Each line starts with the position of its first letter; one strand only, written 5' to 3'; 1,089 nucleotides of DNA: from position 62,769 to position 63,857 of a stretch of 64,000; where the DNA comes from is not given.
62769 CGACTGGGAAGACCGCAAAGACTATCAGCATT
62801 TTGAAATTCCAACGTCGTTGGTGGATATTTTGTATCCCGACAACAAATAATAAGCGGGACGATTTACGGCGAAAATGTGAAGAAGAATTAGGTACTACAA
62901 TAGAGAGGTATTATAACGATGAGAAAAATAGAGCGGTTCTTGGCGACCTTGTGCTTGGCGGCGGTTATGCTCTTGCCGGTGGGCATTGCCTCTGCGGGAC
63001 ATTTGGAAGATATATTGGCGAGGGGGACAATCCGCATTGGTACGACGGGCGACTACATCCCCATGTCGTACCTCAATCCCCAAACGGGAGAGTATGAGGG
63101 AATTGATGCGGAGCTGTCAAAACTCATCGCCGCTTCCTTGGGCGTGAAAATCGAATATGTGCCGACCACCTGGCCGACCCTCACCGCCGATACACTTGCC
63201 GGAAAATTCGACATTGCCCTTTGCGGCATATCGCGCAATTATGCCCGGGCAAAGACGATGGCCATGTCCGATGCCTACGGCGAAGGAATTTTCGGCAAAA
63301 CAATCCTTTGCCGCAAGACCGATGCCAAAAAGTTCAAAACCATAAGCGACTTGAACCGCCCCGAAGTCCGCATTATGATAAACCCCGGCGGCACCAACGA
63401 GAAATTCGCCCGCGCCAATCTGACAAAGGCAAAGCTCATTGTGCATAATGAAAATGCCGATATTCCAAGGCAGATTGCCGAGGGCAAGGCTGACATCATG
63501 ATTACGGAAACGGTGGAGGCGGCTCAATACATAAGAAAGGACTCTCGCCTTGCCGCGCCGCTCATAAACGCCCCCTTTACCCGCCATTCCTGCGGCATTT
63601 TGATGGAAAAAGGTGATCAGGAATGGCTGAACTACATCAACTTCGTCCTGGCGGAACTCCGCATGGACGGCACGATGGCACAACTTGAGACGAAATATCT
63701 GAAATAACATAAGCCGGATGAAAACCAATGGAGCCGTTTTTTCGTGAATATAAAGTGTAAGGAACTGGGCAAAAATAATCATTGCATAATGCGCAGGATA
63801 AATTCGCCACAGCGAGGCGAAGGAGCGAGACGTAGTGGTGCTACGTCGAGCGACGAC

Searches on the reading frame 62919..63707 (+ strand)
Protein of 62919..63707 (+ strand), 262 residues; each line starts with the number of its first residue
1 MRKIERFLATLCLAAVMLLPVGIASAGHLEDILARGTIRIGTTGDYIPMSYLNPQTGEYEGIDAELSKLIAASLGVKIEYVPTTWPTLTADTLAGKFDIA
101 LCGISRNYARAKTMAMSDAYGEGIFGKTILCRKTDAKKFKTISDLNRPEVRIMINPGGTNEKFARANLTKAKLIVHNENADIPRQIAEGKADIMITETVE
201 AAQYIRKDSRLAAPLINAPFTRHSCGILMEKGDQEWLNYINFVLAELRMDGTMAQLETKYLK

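Call 92: search_protein_families(library=pfam, proteins=[window:62919-63707:+], max_evalue=0.001)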
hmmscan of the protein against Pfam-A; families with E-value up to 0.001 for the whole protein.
window:62919-63707:+ (262 aa): 1 family
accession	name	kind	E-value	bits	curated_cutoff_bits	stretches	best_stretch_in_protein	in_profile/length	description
PF00497.25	SBP_bac_3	-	2e-30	105.7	26.4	1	38-261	1-130/132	Bacterial extracellular solute-binding proteins, family 3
